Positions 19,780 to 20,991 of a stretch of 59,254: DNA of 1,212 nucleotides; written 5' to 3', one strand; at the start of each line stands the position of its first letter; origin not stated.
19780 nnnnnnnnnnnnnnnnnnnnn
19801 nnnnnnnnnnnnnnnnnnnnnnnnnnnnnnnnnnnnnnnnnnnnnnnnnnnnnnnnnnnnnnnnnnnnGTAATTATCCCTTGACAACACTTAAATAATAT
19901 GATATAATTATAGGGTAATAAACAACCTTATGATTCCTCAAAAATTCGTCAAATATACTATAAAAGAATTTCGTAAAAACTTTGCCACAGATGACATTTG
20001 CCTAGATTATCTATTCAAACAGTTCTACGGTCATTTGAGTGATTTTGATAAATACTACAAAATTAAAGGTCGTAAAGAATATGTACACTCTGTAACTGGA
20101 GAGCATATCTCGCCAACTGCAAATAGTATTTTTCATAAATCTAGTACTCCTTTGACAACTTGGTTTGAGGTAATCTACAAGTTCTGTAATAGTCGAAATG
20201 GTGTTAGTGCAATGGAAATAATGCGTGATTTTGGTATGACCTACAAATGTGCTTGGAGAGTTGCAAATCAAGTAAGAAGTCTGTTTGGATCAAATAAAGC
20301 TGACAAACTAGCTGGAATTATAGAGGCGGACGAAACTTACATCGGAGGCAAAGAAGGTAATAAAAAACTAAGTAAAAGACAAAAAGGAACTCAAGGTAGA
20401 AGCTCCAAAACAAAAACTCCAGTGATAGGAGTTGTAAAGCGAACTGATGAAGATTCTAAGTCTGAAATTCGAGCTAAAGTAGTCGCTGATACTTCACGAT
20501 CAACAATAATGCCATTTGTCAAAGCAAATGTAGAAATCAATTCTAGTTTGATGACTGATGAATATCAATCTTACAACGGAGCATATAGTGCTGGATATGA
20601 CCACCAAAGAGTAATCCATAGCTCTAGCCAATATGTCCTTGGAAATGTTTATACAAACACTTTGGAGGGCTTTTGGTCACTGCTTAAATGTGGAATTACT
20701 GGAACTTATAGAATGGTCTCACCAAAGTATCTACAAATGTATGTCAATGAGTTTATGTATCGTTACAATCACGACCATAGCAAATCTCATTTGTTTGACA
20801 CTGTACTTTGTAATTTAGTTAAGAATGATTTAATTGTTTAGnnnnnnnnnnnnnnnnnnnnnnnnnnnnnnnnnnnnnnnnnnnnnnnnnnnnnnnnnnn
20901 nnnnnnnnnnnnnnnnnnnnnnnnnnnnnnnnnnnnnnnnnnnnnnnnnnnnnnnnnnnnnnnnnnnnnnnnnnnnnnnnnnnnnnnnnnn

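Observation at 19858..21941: IS1595-type element with a P63C passenger gene, inserted exactly on the stop codon of a paralogous P63C gene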

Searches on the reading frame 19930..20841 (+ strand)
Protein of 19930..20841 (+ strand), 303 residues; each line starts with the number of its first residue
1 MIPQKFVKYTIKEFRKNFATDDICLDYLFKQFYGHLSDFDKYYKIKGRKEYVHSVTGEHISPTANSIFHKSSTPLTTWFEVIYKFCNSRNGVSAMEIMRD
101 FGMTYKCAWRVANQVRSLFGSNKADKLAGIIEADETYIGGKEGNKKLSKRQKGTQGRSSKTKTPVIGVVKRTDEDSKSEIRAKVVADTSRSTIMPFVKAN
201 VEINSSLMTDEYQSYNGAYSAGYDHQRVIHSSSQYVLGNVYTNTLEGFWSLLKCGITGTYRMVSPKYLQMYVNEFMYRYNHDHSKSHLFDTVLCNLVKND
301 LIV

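Call 3: search_protein_families(library=pfam, proteins=[window:19930-20841:+], max_evalue=0.01)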
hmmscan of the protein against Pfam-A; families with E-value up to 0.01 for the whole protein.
window:19930-20841:+ (303 aa): 1 family
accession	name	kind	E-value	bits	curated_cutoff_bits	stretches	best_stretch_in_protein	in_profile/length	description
PF12762.13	DDE_Tnp_IS1595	-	4.5e-43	147.3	27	1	126-280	1-153/153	ISXO2-like transposase domain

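Call 12: find_related_loci(query=window:19930-20841:+, collection=viral_contigs, flank=5000)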
Query window:19930-20841:+ (303 aa) in viral_contigs; peptide patterns used: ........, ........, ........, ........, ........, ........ (x = any residue, [..] = any of these).
5 stretches matched a pattern, but none encodes a relative of the query by tblastn (E <= 1e-3).

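Call 13: find_related_loci(query=window:19930-20841:+, collection=genome_contigs, flank=5000)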
Query window:19930-20841:+ (303 aa) in genome_contigs; peptide patterns used: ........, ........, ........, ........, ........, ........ (x = any residue, [..] = any of these).
37 stretches matched a pattern; 6 encode a relative of the query (tblastn E <= 1e-3); 6 distinct loci.
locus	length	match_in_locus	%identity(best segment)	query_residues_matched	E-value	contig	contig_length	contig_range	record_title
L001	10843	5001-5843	43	8-297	1e-73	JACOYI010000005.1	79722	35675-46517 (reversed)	MAG: Candidatus Niyogibacteria bacterium isolate NC_groundwater_175_Ag_S-0.1um_54_37 S4_GD2017_2_S1_scaffold_482, whole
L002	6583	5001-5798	44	7-293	9e-73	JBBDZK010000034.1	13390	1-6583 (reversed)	MAG: Parcubacteria group bacterium isolate LejiaD_47_23 Lejia_D_7221_length_13390_cov_13, whole genome shotgun sequence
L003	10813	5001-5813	43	10-293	9e-72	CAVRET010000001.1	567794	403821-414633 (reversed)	MAG: uncultured bacterium isolate MFD04463.bin.1.58 genome assembly, contig: contig_10049, whole genome shotgun sequence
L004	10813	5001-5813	43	10-293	9e-72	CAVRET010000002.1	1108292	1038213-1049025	MAG: uncultured bacterium isolate MFD04463.bin.1.58 genome assembly, contig: contig_10051, whole genome shotgun sequence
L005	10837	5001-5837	43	5-293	2e-67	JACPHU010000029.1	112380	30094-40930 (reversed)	MAG: Candidatus Uhrbacteria bacterium isolate NC_groundwater_422_Ag_B-0.1um_45_124 GD18-4_B1_scaffold_2081588, whole gen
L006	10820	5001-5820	37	5-298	3e-48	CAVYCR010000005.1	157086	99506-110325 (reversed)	MAG: Candidatus Kaiserbacteria bacterium isolate MFD04540.bin.2.11 genome assembly, contig: contig_30927, whole genome s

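Call 14: find_homologous_proteins(query=window:19930-20841:+, max_evalue=1e-20)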
Query window:19930-20841:+ (303 aa): 2673 proteins with E <= 1e-20 among 2974 candidates; the best 120 are listed.
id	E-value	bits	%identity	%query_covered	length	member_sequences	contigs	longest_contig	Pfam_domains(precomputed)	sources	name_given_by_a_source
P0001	3.1e-197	672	96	100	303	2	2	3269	PF12762.14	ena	-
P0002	9.4e-120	418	60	99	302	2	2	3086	PF12762.14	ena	-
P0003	5.6e-119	415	61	99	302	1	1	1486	PF12762.14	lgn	-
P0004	1.2e-116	407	60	99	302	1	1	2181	PF12762.14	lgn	-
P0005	1.6e-116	407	61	99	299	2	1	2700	PF12762.14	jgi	jgi:transposase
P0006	7.9e-116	405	60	98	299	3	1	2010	PF12762.14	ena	-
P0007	2.1e-114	400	59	99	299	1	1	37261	PF12762.14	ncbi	-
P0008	3.6e-113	396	59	99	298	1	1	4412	PF12762.14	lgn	-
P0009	1.1e-110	388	58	99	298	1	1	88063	PF12762.14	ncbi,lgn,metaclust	metaclust:status=active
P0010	1.8e-109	384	59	99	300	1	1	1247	PF12762.14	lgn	-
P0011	1.3e-105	371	57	99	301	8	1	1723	PF12762.14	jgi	jgi:transposase-like protein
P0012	1.5e-99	351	56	95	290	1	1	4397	PF12762.14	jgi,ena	jgi:transposase-like protein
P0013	1.7e-98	348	55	95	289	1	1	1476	PF12762.14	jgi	-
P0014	2.4e-98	347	54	95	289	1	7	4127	PF12762.14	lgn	-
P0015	6.2e-97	343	55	95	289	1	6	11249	PF12762.14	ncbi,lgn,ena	-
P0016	1.6e-94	335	52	96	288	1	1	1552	PF12762.14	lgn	-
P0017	4.6e-94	333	71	67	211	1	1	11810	PF12762.14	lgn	-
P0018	2.1e-93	331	53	96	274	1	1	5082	PF12762.14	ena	-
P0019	9.9e-93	329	51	96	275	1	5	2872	PF12762.14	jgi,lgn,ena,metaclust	metaclust:\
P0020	9.7e-92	326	52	95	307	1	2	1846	PF12762.14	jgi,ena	-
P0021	1.2e-91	325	51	95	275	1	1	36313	PF12762.14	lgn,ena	-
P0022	1.6e-90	322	53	95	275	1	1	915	PF12762.14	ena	-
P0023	2.1e-90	321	50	95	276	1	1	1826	PF12762.14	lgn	-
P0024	7.9e-89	316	51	94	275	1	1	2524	PF12762.14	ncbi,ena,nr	ncbi:MAG: IS1595 family transposase [Candidatus Saelkia tenebricola]|nr:IS1595 family transposase [C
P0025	3.6e-87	311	51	95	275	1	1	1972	PF12762.14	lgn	-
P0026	8.0e-87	310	51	96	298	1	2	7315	PF12760.13,PF12762.14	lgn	-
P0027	9.1e-87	309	52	97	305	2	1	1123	PF12760.13,PF12762.14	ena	-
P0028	1.1e-86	309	50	96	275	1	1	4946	PF12762.14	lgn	-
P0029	2.1e-86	308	48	94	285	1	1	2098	PF12762.14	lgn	-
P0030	2.2e-85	305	51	96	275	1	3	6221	PF12762.14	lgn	-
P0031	4.3e-85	304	50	96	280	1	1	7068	PF12762.14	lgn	-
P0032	2.2e-84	302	49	97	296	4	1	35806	PF12760.13,PF12762.14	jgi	jgi:transposase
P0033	3.1e-84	301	51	94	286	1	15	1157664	PF12762.14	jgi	jgi:transposase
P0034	9.2e-84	299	50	95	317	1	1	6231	PF12760.13,PF12762.14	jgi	jgi:transposase-like protein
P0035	1.2e-83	299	47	96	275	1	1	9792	PF12762.14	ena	-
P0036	1.4e-83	299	49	97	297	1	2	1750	PF12760.13,PF12762.14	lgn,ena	-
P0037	2.3e-83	298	51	95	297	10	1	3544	PF12760.13,PF12762.14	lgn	-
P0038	2.9e-83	298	49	96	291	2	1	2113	PF12762.14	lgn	-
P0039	9.7e-83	296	49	94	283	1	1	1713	PF12760.13,PF12762.14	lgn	-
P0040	1.1e-82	296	47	96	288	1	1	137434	PF12760.13,PF12762.14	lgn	-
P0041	1.3e-82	296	51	95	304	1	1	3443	PF12762.14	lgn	-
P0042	1.5e-82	295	50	96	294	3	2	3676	PF12760.13,PF12762.14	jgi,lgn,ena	jgi:hypothetical protein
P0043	1.9e-82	295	50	97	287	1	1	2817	PF12760.13,PF12762.14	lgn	-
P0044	2.0e-82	295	51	95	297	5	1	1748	PF12760.13,PF12762.14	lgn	-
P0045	2.8e-82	295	52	90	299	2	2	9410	PF12760.13,PF12762.14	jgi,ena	jgi:transposase-like protein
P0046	2.9e-82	295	51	95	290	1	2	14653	PF12760.13,PF12762.14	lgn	-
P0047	5.5e-82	294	49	94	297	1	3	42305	PF12760.13,PF12762.14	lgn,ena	-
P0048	6.5e-82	293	49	94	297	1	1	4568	PF12760.13,PF12762.14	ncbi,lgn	-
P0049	6.8e-82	293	52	96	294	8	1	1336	PF12760.13,PF12762.14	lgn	-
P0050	1.4e-81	292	49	96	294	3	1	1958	PF12760.13,PF12762.14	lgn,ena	-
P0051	2.5e-81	291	48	93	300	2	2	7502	PF12760.13,PF12762.14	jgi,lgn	-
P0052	2.8e-81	291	48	98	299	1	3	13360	PF12760.13,PF13610.13,PF12762.14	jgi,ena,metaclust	jgi:ribosomal protein L37AE/L43A/transposase-like protein|metaclust:\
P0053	7.7e-81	290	50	95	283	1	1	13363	PF12762.14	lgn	-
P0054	8.6e-81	290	50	94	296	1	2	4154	PF12762.14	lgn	-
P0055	1.0e-80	290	49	93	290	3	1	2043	PF12760.13,PF12762.14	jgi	jgi:transposase-like protein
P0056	1.3e-80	289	48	96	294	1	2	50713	PF12760.13,PF12762.14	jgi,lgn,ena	jgi:transposase-like protein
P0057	1.6e-80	289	50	94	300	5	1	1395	PF12760.13,PF12762.14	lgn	-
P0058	1.8e-80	289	49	94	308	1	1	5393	PF12760.13,PF12762.14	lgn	-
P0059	3.1e-80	288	48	96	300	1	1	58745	PF12760.13,PF12762.14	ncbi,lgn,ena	-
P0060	3.5e-80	288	48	96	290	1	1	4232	PF12760.13,PF12762.14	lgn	-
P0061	5.6e-80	287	48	96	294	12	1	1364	PF12760.13,PF12762.14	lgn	-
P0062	5.8e-80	287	45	96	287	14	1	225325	PF12762.14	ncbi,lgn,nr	ncbi:MAG TPA: IS1595 family transposase [Patescibacteria group bacterium]|nr:IS1595 family transposa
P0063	6.4e-80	287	48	96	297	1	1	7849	PF12762.14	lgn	-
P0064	2.2e-79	285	47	96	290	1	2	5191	PF12760.13,PF12762.14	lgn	-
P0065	2.6e-79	285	47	94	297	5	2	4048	PF12760.13,PF12762.14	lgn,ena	-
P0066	2.7e-79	285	45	95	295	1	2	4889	PF12760.13,PF12762.14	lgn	-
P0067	4.1e-79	284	49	96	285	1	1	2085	PF12762.14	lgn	-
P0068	5.0e-79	284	48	97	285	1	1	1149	PF12760.13,PF12762.14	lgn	-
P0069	1.2e-78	283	48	94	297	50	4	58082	PF12760.13,PF12762.14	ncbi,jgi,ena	jgi:transposase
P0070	1.4e-78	282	48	93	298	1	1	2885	PF12760.13,PF12762.14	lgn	-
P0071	1.5e-78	282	48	98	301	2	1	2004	PF12760.13,PF12762.14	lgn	-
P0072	1.8e-78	282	49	94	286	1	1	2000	PF12760.13,PF12762.14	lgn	-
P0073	1.9e-78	282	49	94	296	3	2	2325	PF12762.14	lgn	-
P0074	2.1e-78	282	47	96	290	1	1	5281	PF12760.13,PF12762.14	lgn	-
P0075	2.9e-78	281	49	96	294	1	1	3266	PF12760.13,PF12762.14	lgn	-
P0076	4.1e-78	281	48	94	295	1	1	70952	PF12760.13,PF12762.14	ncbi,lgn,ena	-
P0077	5.2e-78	281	47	94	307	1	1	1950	PF12760.13,PF12762.14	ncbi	-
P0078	1.0e-77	280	46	96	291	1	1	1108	PF12762.14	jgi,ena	jgi:transposase-like protein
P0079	1.2e-77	279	47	94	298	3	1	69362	PF12760.13,PF12762.14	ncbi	-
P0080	1.4e-77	279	51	90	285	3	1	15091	PF12760.13,PF12762.14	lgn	-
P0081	1.7e-77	279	48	95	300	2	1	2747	PF12760.13,PF12762.14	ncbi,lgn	-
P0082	2.3e-77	278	45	98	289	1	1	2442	PF12760.13,PF12762.14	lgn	-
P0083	2.3e-77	278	50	95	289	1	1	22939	PF12762.14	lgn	-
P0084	3.1e-77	278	49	93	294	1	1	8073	PF12760.13,PF12762.14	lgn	-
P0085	3.9e-77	278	47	96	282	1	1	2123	PF12760.13,PF12762.14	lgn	-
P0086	4.2e-77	278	49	96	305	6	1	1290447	PF12762.14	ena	-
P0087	4.5e-77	278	48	94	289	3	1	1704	PF12760.13,PF12762.14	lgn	-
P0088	5.5e-77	277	48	92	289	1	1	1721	PF12762.14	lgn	-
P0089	5.8e-77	277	49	94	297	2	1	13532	PF12760.13,PF12762.14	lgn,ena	-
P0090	6.2e-77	277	48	91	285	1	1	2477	PF12760.13,PF12762.14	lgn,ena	-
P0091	6.3e-77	277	46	95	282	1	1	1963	PF12760.13,PF12762.14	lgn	-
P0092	6.7e-77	277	48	94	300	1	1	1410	PF12760.13,PF12762.14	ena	-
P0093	8.7e-77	277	45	97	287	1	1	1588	PF12762.14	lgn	-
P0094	1.1e-76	276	48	94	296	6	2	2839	PF12762.14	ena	-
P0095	1.3e-76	276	47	97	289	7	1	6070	PF12762.14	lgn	-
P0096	1.9e-76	275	47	95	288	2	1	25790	PF12760.13,PF12762.14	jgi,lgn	-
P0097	2.5e-76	275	46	94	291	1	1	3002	PF12760.13,PF12762.14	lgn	-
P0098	2.6e-76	275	48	95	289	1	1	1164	PF12760.13,PF12762.14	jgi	jgi:transposase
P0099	2.9e-76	275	48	96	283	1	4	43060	PF12760.13,PF12762.14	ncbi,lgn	ncbi:MAG TPA: IS1595 family transposase [Clostridia bacterium]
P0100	3.6e-76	275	48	97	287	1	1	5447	PF12762.14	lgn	-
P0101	3.9e-76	274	46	94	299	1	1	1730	PF12760.13,PF12762.14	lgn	-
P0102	4.5e-76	274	47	94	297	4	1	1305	PF12760.13,PF12762.14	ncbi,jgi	jgi:transposase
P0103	4.7e-76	274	48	95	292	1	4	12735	PF12760.13,PF12762.14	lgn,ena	-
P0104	5.6e-76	274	45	96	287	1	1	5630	PF12760.13,PF12762.14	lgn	-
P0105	5.9e-76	274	46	96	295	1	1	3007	PF12760.13,PF12762.14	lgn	-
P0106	6.9e-76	274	47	95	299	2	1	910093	PF12760.13,PF12762.14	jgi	jgi:transposase-like protein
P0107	7.1e-76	274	46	95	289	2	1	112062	PF12762.14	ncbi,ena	-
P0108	9.0e-76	273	47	96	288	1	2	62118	PF12760.13,PF12762.14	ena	-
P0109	9.4e-76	273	45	96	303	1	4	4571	PF12762.14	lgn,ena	-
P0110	1.0e-75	273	47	98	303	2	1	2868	PF12762.14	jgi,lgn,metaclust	metaclust:\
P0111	1.3e-75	273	48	96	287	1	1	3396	PF12760.13,PF12762.14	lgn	-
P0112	1.5e-75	272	47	96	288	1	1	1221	PF12760.13,PF12762.14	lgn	-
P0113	1.7e-75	272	48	90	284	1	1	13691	PF12760.13,PF12762.14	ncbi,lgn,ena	-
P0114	1.7e-75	272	47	94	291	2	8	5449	PF12760.13,PF12762.14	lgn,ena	-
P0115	1.9e-75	272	49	96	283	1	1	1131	PF12760.13,PF12762.14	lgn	-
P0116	1.9e-75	272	48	97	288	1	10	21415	PF12762.14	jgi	jgi:transposase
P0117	2.1e-75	272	49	94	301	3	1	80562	PF12760.13,PF12762.14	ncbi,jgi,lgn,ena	-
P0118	2.1e-75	272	45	96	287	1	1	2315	PF12760.13,PF12762.14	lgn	-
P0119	2.5e-75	272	44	93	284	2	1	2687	PF12760.13,PF12762.14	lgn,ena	-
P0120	3.6e-75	271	47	95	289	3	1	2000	PF12762.14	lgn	-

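Call 16: find_encoding_contigs(protein=P0001, flank=5000, max_places=10)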
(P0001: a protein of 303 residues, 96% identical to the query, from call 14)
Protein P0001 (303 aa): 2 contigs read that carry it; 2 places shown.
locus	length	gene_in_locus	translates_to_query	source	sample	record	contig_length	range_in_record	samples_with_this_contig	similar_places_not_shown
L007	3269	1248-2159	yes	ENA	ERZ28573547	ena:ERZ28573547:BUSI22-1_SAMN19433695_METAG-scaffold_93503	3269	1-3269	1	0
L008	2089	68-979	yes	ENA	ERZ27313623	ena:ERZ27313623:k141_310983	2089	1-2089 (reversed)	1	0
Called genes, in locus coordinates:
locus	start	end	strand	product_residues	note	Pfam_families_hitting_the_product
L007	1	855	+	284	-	?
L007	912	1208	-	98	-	PF26567:BstA_C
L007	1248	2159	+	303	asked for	PF12762:DDE_Tnp_IS1595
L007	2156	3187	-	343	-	PF10546:P63C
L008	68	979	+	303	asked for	PF12762:DDE_Tnp_IS1595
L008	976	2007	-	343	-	PF10546:P63C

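Call 23: find_encoding_contigs(protein=P0007, flank=6000, max_places=4)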
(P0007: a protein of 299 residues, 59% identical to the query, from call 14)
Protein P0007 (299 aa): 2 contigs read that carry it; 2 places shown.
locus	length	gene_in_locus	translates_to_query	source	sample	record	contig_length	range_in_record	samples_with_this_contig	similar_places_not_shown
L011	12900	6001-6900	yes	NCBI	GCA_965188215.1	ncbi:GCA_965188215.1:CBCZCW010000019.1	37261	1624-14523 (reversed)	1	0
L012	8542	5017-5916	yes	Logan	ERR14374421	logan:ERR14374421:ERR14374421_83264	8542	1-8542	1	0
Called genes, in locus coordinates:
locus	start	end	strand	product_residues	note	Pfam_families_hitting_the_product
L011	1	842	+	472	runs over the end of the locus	-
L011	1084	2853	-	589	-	-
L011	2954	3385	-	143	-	-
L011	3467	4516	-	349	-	PF00924:MS_channel_2nd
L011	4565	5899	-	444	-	PF25852:DUF6242_C (faint), PF14870:PSII_BNR (faint), PF15902:Sortilin-Vps10 (weak)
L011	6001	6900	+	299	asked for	PF12762:DDE_Tnp_IS1595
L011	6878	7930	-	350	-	PF10546:P63C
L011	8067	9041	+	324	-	PF00932:LTD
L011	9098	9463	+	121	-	PF02575:YbaB_DNA_bd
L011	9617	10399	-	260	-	PF02230:Abhydrolase_2 (faint), PF00561:Abhydrolase_1 (weak)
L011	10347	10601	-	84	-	PF01329:Pterin_4a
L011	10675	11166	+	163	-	PF02870:Methyltransf_1N, PF01035:DNA_binding_1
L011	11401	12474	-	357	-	PF03462:PCRF, PF00472:RF-1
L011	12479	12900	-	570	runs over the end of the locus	-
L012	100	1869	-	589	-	-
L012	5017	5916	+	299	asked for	PF12762:DDE_Tnp_IS1595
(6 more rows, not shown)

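Call 24: find_encoding_contigs(protein=P0009, flank=6000, max_places=4)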
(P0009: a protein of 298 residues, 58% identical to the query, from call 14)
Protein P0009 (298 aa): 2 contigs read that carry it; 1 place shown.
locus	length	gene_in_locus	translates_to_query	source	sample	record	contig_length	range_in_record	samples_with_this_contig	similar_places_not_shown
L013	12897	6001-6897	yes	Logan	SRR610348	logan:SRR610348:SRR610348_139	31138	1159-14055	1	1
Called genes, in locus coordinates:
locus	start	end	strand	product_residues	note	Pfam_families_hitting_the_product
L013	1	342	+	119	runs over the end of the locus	-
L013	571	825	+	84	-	-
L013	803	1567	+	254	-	PF13181:TPR_8 (faint), PF13428:TPR_14 (faint), PF13174:TPR_6 (faint), PF13176:TPR_7 (faint), PF13424:TPR_12 (weak), PF13431:TPR_17, PF00515:TPR_1 (weak), PF07719:TPR_2 (weak), +5 more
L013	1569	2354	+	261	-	-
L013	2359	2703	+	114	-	PF12643:MazG-like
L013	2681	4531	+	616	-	PF09848:SLFN-g3_helicase, PF13401:AAA_22 (faint)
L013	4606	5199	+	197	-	-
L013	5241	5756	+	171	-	-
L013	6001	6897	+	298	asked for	PF12762:DDE_Tnp_IS1595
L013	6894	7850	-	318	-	PF10546:P63C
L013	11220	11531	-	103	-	-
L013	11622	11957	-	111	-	-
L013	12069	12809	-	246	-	PF01656:CbiA, PF06564:CBP_BcsQ (weak), PF09140:MipZ (weak), PF10609:ParA (faint), PF13614:AAA_31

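Call 30: search_protein_families(library=phrogs, proteins=[window:19930-20841:+], max_evalue=0.001)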
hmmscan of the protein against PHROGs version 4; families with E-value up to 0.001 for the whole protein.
window:19930-20841:+ (303 aa): 3 families
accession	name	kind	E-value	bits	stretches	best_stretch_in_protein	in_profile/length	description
phrog_25593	-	unknown function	1.2e-31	111.1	1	42-283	53-305/344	-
phrog_9697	-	unknown function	7.8e-16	59.2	1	122-236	56-155/164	-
phrog_13752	-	unknown function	1.3e-12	48.9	1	163-288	4-122/131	-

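Call 31: search_protein_families(library=padloc, proteins=[window:19930-20841:+], max_evalue=0.01)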
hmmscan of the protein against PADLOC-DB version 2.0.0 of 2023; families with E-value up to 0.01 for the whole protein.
window:19930-20841:+ (303 aa): 0 families

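Call 32: search_protein_families(library=ncbifam, proteins=[window:19930-20841:+], max_evalue=0.01)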
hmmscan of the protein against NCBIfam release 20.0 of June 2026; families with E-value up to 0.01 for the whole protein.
window:19930-20841:+ (303 aa): 1 family
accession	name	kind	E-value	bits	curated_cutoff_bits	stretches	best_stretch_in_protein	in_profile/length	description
NF033547.1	transpos_IS1595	equivalog_domain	3.7e-57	193.7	75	1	70-281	1-214/215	IS1595 family transposase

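Call 41: find_related_loci(query=A3, collection=metagenome_contigs, flank=4000)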
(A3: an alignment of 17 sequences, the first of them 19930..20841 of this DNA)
Query A3 (303 aa) in metagenome_contigs; peptide patterns used: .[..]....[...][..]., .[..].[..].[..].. (x = any residue, [..] = any of these).
600 stretches matched a pattern (row limit reached: there are more); 544 encode a relative of the query (tblastn E <= 1e-3); the best 80 are kept; 80 distinct loci.
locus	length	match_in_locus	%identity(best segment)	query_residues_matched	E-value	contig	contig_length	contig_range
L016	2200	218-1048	46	9-293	2e-85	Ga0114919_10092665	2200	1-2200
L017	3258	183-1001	48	8-289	2e-79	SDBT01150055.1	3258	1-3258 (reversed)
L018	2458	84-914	48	8-293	2e-80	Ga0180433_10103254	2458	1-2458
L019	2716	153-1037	42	8-302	7e-78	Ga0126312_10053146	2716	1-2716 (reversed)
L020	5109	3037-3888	41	8-299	2e-75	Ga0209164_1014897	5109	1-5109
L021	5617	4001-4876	41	8-298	3e-75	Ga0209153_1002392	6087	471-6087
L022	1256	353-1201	43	8-297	7e-80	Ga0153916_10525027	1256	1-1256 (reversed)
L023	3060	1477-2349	41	8-298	3e-75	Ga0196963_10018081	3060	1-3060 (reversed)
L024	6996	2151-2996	44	6-297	4e-74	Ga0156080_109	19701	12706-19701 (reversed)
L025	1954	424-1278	42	8-293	7e-76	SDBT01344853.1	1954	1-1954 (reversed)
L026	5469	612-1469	41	5-298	8e-73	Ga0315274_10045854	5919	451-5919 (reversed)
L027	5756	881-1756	41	6-303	1e-72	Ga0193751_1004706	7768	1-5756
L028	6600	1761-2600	43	5-293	4e-73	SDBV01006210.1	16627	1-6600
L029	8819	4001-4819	44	7-288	1e-72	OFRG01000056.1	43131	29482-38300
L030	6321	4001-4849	41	5-296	3e-72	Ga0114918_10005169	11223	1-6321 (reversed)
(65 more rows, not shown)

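Call 45: find_encoding_contigs(protein=P0002, flank=3000, max_places=3)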
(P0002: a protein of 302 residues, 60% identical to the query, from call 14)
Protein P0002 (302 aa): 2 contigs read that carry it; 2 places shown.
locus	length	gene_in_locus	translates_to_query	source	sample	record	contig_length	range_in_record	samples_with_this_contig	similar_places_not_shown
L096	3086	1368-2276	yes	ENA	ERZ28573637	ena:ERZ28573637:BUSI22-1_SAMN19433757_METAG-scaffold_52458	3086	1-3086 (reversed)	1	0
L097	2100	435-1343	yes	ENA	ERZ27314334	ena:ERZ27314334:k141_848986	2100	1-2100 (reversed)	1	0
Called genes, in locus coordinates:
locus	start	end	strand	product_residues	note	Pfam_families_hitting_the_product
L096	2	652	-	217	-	?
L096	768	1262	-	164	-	-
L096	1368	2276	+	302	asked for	PF12762:DDE_Tnp_IS1595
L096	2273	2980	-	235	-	PF10546:P63C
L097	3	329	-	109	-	?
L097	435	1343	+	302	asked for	PF12762:DDE_Tnp_IS1595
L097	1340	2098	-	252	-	?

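Call 46: find_encoding_contigs(protein=P0015, flank=4000, max_places=6)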
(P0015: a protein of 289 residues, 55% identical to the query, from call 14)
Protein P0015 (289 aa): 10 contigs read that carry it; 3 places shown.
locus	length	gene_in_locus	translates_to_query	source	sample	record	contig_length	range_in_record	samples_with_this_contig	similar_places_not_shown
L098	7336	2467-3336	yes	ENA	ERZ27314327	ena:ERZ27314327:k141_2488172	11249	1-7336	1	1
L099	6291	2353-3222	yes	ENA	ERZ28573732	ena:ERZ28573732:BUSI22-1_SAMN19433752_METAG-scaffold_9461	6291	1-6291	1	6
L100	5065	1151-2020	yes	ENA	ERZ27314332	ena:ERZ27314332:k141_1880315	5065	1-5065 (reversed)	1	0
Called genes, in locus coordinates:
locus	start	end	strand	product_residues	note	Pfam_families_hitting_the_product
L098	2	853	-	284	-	?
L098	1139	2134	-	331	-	-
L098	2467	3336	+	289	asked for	PF12762:DDE_Tnp_IS1595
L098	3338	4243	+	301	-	PF01555:N6_N4_Mtase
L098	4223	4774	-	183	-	-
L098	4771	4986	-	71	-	PF13560:HTH_31 (weak), PF12844:HTH_19, PF01381:HTH_3, PF13443:HTH_26 (weak)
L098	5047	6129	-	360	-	-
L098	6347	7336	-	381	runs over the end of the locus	PF00478:IMPDH, PF03060:NMO, PF01070:FMN_dh, PF01645:Glu_synthase (weak)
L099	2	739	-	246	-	?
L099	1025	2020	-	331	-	-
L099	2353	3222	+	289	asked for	PF12762:DDE_Tnp_IS1595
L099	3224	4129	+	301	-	PF01555:N6_N4_Mtase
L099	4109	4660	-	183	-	-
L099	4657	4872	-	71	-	PF13560:HTH_31 (weak), PF12844:HTH_19, PF01381:HTH_3, PF13443:HTH_26 (weak)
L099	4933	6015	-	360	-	-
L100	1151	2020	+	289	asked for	PF12762:DDE_Tnp_IS1595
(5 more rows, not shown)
